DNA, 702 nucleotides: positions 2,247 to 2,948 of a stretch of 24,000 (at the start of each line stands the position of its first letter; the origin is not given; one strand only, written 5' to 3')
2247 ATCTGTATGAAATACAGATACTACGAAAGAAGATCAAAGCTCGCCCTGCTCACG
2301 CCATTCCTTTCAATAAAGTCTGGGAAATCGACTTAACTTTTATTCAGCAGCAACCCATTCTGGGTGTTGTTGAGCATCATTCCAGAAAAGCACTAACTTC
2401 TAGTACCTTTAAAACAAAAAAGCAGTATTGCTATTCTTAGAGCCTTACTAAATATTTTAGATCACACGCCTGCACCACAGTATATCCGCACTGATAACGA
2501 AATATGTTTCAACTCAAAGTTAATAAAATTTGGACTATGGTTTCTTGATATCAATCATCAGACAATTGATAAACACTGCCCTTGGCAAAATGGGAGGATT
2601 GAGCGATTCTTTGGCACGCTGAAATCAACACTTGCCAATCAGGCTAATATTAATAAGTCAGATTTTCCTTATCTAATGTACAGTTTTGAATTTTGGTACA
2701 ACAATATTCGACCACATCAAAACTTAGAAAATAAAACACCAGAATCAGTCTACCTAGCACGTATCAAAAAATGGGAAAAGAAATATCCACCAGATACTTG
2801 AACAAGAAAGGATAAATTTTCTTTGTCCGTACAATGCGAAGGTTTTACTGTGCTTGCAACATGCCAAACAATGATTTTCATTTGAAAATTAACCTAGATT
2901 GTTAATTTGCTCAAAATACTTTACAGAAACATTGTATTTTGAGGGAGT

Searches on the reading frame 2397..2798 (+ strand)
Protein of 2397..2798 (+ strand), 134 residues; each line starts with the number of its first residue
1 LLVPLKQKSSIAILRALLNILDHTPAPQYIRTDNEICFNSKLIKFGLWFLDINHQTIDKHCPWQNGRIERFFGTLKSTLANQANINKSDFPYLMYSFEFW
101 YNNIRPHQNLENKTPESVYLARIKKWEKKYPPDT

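Call 58: search_protein_families(library=pfam, proteins=[window:2397-2798:+], max_evalue=0.01)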
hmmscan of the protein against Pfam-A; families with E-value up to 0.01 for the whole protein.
seq(134 aa): 2 families
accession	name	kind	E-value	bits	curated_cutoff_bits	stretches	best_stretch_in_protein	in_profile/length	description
PF13683.12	rve_3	-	1.2e-13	51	26.5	1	51-115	2-67/67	Integrase core domain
PF13333.12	rve_2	-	0.0067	17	22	0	69-116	1-49/56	Integrase core domain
